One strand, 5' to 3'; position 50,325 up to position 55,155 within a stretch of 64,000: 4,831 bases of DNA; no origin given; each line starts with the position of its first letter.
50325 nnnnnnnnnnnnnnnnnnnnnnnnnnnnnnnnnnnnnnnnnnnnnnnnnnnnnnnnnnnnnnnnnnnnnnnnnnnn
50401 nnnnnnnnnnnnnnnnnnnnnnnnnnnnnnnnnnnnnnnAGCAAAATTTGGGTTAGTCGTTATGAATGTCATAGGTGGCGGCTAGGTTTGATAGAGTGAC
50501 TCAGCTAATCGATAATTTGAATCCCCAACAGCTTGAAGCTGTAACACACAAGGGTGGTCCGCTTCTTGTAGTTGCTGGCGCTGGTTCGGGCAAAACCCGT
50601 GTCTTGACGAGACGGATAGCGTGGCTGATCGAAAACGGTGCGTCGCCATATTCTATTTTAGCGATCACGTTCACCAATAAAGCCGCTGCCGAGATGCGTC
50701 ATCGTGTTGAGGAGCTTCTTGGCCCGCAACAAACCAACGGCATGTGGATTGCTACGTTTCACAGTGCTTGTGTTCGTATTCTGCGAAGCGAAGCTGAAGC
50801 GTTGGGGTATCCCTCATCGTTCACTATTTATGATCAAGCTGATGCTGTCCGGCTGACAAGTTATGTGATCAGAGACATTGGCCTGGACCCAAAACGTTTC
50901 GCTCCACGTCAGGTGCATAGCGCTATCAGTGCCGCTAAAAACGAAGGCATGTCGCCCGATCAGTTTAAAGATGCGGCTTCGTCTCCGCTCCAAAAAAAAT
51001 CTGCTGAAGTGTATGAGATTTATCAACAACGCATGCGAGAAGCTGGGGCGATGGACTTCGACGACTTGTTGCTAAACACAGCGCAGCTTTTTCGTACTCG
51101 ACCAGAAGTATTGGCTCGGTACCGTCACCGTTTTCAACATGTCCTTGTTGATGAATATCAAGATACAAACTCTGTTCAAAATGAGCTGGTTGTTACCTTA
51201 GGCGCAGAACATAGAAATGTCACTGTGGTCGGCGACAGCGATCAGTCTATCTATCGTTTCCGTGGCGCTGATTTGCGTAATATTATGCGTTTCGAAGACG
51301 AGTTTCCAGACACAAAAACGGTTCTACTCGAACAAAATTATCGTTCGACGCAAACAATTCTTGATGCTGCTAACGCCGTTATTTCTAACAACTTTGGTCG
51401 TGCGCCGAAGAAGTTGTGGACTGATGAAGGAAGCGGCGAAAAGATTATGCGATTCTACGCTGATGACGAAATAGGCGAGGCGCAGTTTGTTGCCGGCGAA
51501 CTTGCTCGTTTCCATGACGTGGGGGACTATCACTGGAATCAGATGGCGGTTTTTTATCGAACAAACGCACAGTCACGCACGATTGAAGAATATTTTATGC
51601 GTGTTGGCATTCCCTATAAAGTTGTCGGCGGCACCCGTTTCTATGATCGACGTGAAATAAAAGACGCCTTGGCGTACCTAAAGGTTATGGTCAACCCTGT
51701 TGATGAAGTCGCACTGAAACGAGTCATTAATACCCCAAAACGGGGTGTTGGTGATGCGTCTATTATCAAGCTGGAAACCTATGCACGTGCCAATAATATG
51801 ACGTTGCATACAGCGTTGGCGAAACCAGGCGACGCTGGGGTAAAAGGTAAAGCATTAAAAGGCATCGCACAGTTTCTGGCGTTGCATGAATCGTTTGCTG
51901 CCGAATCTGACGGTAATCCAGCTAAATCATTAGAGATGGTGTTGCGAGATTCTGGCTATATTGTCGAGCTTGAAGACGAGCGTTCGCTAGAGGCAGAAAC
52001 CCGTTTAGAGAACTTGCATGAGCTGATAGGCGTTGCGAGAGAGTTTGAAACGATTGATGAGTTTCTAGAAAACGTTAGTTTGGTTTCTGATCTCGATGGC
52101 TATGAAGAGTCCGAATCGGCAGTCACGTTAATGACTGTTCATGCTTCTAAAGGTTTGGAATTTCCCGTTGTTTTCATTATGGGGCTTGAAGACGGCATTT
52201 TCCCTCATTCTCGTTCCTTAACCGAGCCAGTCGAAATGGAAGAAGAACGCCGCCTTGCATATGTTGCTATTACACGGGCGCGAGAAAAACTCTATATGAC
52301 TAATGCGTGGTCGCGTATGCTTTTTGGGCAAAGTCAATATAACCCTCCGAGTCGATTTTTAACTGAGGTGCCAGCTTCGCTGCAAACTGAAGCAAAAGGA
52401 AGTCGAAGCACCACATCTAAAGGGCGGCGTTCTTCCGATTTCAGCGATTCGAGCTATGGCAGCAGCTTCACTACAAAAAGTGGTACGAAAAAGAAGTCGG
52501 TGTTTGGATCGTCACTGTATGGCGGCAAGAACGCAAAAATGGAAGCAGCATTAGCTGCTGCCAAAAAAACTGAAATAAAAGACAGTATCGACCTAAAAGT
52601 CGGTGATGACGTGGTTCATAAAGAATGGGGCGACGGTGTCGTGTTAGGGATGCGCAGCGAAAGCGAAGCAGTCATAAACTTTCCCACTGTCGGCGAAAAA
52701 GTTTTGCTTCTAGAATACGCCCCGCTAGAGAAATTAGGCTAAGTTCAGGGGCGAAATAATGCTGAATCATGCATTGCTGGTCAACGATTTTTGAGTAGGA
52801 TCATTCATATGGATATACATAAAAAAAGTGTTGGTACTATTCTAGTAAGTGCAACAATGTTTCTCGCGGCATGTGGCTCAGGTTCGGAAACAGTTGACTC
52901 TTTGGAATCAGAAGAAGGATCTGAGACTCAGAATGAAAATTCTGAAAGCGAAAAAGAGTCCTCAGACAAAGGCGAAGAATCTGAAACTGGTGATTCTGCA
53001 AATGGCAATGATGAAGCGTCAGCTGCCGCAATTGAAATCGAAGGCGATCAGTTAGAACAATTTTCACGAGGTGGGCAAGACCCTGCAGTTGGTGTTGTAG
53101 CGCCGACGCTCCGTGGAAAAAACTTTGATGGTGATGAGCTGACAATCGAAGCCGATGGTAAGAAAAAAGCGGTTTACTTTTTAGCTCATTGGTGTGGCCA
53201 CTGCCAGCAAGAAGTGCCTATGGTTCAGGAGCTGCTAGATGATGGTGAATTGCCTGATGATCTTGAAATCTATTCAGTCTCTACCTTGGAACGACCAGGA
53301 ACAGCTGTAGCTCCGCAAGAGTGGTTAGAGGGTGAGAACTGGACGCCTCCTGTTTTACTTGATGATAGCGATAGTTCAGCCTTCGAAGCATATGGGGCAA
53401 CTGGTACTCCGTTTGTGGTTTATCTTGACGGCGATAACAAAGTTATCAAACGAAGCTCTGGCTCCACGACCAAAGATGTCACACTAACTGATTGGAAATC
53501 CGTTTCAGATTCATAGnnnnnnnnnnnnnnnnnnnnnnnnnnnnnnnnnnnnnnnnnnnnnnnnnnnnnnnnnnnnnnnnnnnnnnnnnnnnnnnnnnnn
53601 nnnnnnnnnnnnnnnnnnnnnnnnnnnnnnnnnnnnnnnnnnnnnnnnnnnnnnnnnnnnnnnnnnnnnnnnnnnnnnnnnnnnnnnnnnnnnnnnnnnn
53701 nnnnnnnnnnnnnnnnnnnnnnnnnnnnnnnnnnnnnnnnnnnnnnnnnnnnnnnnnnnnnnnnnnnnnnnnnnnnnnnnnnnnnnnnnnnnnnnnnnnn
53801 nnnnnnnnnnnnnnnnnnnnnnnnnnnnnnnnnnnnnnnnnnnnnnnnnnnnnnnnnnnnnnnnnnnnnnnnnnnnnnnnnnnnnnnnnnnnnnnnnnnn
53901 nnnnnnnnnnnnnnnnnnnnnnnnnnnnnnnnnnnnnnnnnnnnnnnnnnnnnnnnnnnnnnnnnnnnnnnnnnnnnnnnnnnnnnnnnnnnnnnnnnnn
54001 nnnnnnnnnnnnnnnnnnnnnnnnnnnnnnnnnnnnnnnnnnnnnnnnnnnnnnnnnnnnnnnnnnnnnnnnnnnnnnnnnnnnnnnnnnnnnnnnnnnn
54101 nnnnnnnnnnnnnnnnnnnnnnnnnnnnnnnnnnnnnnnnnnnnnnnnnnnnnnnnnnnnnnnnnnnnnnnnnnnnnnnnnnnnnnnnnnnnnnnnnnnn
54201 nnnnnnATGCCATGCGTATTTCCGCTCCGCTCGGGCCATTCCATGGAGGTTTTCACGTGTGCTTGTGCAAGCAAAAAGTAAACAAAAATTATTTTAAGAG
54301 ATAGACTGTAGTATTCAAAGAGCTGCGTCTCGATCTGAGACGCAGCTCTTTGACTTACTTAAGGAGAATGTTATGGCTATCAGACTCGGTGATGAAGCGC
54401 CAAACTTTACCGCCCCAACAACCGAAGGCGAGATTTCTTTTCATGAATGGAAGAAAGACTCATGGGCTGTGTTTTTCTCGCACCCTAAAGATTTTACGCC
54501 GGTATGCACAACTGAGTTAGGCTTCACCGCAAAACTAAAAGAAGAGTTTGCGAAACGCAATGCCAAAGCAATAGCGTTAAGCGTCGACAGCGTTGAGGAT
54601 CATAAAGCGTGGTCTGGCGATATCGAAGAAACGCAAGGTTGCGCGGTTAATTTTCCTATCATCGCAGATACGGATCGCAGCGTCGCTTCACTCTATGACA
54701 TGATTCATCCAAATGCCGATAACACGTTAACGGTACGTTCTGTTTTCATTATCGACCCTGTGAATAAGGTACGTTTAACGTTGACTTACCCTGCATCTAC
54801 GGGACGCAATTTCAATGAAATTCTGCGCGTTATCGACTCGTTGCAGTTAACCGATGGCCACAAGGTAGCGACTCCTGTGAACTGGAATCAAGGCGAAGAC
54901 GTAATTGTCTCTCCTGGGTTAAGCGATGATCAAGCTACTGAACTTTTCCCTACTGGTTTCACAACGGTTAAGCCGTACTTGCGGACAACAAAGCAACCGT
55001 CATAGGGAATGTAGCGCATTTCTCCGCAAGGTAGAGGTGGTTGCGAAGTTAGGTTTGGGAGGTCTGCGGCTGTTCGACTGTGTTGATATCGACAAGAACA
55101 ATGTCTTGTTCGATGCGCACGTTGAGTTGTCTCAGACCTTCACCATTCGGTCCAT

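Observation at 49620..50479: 25-nt direct repeats bracket an orphan 242-aa ORF inserted at the pcrA start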

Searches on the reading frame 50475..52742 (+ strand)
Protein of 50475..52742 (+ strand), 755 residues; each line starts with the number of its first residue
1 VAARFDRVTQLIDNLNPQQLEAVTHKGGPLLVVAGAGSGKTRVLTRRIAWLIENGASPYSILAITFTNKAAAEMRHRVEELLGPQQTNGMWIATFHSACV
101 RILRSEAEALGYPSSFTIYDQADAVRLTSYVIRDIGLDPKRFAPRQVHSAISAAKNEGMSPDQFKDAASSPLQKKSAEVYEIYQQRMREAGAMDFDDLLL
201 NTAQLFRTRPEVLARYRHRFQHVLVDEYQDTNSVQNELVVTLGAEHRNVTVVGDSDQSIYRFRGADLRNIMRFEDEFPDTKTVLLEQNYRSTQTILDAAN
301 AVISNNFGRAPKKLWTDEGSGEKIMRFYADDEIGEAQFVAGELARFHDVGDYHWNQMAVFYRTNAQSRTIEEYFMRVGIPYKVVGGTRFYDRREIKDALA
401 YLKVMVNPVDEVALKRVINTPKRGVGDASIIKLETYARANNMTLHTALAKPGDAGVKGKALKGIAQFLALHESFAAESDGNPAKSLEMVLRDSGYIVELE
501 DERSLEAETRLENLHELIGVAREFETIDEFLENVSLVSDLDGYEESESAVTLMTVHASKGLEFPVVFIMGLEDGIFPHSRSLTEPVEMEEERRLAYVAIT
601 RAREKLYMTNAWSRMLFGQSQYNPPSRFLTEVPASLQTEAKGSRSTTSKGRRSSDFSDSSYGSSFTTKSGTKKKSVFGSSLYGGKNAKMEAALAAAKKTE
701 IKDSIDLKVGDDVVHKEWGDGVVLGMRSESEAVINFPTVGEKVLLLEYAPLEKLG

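Call 6: search_protein_families(library=pfam, proteins=[window:50475-52742:+], max_evalue=0.01)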
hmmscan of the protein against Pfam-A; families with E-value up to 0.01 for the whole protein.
window:50475-52742:+ (755 aa): 8 families
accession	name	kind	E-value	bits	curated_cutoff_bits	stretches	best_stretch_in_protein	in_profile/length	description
PF00580.27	UvrD-helicase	-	1.4e-92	310.6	23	1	15-278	1-271/271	UvrD/REP helicase N-terminal domain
PF13361.12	UvrD_C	-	4.9e-75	253.6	25.6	1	284-610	2-347/350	UvrD-like helicase C-terminal domain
PF13245.12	AAA_19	-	3.5e-23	82.7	25.1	1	19-263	1-134/134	AAA domain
PF13538.12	UvrD_C_2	-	2.6e-11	43.7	27.4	1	550-608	2-51/52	UvrD-like helicase C-terminal domain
PF21196.3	PcrA_UvrD_tudor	-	1.4e-09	38.1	23.9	1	709-753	1-48/48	PcrA/UvrD tudor domain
PF01443.25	Viral_helicase1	-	5.4e-08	33.4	21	0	550-608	177-226/228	Viral superfamily 1 RNA helicase core domain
PF13604.12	AAA_30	-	1.3e-07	32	27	1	15-78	2-66/191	AAA domain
PF13401.12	AAA_22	-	0.0057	17.4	27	0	26-124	4-95/130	AAA domain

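Call 11: find_related_loci(query=window:50496-52739:+, collection=genome_contigs, flank=10000)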
Query window:50496-52739:+ (748 aa) in genome_contigs; peptide patterns used: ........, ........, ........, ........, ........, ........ (x = any residue, [..] = any of these).
88 stretches matched a pattern; 41 encode a relative of the query (tblastn E <= 1e-3); 41 distinct loci.
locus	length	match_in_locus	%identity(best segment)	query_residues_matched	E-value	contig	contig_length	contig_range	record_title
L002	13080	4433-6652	59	4-747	0e+0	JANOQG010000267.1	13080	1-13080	MAG: Actinomycetes bacterium isolate VAR_4_metabat_369 VAR_4_k141_3224598, whole genome shotgun sequence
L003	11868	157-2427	56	6-746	0e+0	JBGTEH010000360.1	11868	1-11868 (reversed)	MAG: Ilumatobacteraceae bacterium isolate JTS-RE162 k141_3302395, whole genome shotgun sequence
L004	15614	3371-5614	55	5-747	0e+0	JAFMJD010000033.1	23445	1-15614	MAG: Actinomycetota bacterium isolate DEBay_Sum019D_L_G_128 NODE_1747_length_23445_cov_7.610688, whole genome shotgun se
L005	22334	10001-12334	56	8-748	0e+0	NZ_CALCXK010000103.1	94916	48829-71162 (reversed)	MAG: uncultured Ilumatobacter sp. isolate ERR2206771_bin.173_CONCOCT_v1.1_MAG ERZ888641.78, whole genome shotgun sequenc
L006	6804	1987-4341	56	1-748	0e+0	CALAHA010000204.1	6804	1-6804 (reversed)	MAG TPA_asm: uncultured Ilumatobacter sp. isolate ERR2206764_bin.78_CONCOCT_v1.1_MAG genome assembly, contig: ERZ887942.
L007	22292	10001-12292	57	2-747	0e+0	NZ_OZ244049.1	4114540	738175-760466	MAG: Ilumatobacter sp. isolate 5a447278-5078-4f63-ac57-e5a766e107b8 chromosome 1, complete sequence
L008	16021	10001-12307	55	8-747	0e+0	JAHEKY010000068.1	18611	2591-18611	MAG: Ilumatobacteraceae bacterium isolate Ww598 NODE_8362_length_18611_cov_5.549270, whole genome shotgun sequence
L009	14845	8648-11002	55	1-748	0e+0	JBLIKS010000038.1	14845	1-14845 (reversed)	MAG: Candidatus Azotimanducaceae bacterium isolate 3300054694_61 Ga0535664_0004956, whole genome shotgun sequence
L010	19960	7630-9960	56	8-747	0e+0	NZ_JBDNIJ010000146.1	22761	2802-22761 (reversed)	MAG: Ilumatobacter sp. isolate concoct.62.WLB k141_311339, whole genome shotgun sequence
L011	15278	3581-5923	55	8-747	0e+0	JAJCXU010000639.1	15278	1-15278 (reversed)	MAG: Ilumatobacter sp. isolate OFTM217 OFTM217_638, whole genome shotgun sequence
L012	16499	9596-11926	56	8-747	0e+0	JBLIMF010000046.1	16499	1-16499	MAG: Gammaproteobacteria bacterium isolate 3300054693_125 Ga0535663_0003514, whole genome shotgun sequence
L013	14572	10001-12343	56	8-747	0e+0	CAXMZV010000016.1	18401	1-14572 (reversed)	MAG: uncultured Ilumatobacter sp. isolate metabat.Sval_Feb_contigs_bigger1000.bin.32 genome assembly, contig: 16, whole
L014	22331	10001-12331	56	8-747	0e+0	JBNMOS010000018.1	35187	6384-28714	MAG: Ilumatobacter sp. isolate 3300055726_36 Ga0535650_0001257, whole genome shotgun sequence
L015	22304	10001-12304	55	2-747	0e+0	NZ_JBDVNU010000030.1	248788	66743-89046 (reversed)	MAG: Ilumatobacter sp. isolate CB.66.M.B5_19_16 CB_66_M_B5_19_16_000000000030, whole genome shotgun sequence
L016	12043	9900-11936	60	8-683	0e+0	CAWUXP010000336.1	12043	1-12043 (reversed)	MAG: uncultured Ilumatobacter sp. isolate HER22_SIP_1000_bin_42_1 genome assembly, contig: HER22_SP_1000_bin_42-read_115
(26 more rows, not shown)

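Call 13: find_homologous_proteins(query=window:50496-52739:+, max_evalue=1e-100)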
Query window:50496-52739:+ (748 aa): 8000 proteins with E <= 1e-100 among 8000 candidates; the best 120 are listed.
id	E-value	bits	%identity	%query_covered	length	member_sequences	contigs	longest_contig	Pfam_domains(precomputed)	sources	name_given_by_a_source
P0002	0.0e+0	1667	100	100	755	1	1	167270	PF13538.13,PF01443.25,PF21196.4,PF13604.13,PF13361.13,PF13245.13,PF00580.28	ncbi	-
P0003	0.0e+0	1090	65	99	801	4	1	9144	PF13538.13,PF01443.25,PF21196.4,PF13604.13,PF13361.13,PF13245.13,PF00580.28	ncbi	-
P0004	0.0e+0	1083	-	-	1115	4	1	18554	PF13538.13,PF01443.25,PF21196.4,PF13604.13,PF13361.13,PF13245.13,PF00580.28,PF14890.12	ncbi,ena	-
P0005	0.0e+0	1083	64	100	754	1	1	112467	PF13538.13,PF01443.25,PF21196.4,PF13604.13,PF13361.13,PF13245.13,PF00580.28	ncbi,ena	-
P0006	0.0e+0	1083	64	100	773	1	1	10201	PF13538.13,PF01443.25,PF21196.4,PF13604.13,PF13361.13,PF13245.13,PF00580.28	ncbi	-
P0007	0.0e+0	1081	64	100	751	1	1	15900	PF13538.13,PF01443.25,PF21196.4,PF13604.13,PF13361.13,PF13245.13,PF00580.28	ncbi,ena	-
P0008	0.0e+0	1081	64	100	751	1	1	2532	PF13538.13,PF01443.25,PF21196.4,PF13604.13,PF13361.13,PF13245.13,PF00580.28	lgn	-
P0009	0.0e+0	1081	64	100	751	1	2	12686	PF13538.13,PF01443.25,PF21196.4,PF13604.13,PF13361.13,PF13245.13,PF00580.28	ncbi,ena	-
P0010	0.0e+0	1080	65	100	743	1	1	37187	PF13538.13,PF01443.25,PF21196.4,PF13604.13,PF13361.13,PF13245.13,PF00580.28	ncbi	-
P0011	0.0e+0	1079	64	99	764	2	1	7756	PF13538.13,PF01443.25,PF21196.4,PF13604.13,PF13361.13,PF13245.13,PF00580.28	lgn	-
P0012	0.0e+0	1079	64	99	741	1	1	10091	PF13538.13,PF01443.25,PF21196.4,PF13604.13,PF13361.13,PF13245.13,PF00580.28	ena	-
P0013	0.0e+0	1078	63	99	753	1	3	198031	PF13538.13,PF01443.25,PF21196.4,PF13604.13,PF13361.13,PF13245.13,PF00580.28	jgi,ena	-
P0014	0.0e+0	1078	65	99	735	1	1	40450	PF13538.13,PF01443.25,PF21196.4,PF13604.13,PF13361.13,PF13245.13,PF00580.28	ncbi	-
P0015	0.0e+0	1078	64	100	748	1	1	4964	PF13538.13,PF01443.25,PF21196.4,PF13604.13,PF13361.13,PF13245.13,PF00580.28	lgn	-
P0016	0.0e+0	1078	64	100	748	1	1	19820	PF13538.13,PF01443.25,PF21196.4,PF13604.13,PF13361.13,PF13245.13,PF00580.28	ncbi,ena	-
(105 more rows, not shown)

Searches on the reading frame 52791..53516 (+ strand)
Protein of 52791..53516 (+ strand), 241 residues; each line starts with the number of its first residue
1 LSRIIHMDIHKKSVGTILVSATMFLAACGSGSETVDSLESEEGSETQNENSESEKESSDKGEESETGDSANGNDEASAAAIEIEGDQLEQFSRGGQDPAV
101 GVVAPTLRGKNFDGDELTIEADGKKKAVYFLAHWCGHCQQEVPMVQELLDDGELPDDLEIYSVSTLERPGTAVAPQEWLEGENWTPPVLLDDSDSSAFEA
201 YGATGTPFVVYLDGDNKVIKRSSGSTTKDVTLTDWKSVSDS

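Call 6: search_protein_families(library=pfam, proteins=[window:52791-53516:+], max_evalue=0.01)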
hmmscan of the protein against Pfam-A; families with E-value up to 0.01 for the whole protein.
window:52791-53516:+ (241 aa): 4 families
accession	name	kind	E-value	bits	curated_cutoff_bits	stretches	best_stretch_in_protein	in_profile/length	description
PF08534.16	Redoxin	-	1.2e-09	38.6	26.6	1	104-229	6-139/148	Redoxin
PF00578.27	AhpC-TSA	-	6.1e-09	36.3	26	1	100-207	1-104/124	AhpC/TSA family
PF13098.12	Thioredoxin_2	-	1.1e-05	26.1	27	1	120-228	2-97/104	Thioredoxin-like domain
PF00085.26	Thioredoxin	-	1.6e-05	25.3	23.5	1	119-167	14-60/103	Thioredoxin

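Call 66: find_encoding_contigs(protein=window:52809-53516:+, flank=5000, max_places=6)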
Protein window:52809-53516:+ (235 aa): no gene with exactly this product is on record in the collection.

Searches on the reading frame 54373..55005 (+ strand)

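Call 41: search_protein_families(library=ncbifam, proteins=[window:54373-55005:+], max_evalue=0.00001)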
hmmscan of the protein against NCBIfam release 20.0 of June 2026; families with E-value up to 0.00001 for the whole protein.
window:54373-55005:+ (210 aa): 9 families
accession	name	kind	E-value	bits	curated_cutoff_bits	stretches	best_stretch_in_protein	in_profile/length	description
NF009668.0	PRK13189.1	equivalog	9.9e-64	214.6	211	1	3-188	10-198/224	peroxiredoxin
NF009669.0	PRK13190.1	equivalog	5e-56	189.1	261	1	1-183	1-180/203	putative peroxiredoxin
NF009670.0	PRK13191.1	equivalog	6.3e-46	156.6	374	1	5-175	9-178/215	putative peroxiredoxin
NF010122.0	PRK13599.1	equivalog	1.5e-38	132.4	456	1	5-184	9-191/220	peroxiredoxin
NF040737.1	peroxi_PrxU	equivalog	2.1e-25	89.8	270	1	2-182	35-218/233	thioredoxin-dependent peroxiredoxin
NF011576.0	PRK15000.1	subfamily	4.5e-24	85.2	301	1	8-178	7-182/200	peroxiredoxin C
TIGR03137.1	AhpC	equivalog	7.5e-21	74.7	272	1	28-178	30-177/187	alkyl hydroperoxide reductase subunit C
NF006960.0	PRK09437.1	equivalog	1.7e-07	31.3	140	1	3-108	4-103/156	thioredoxin-dependent thiol peroxidase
NF002854.0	PRK03147.1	subfamily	4e-06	26.8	170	1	2-111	35-138/176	thiol-disulfide oxidoreductase ResA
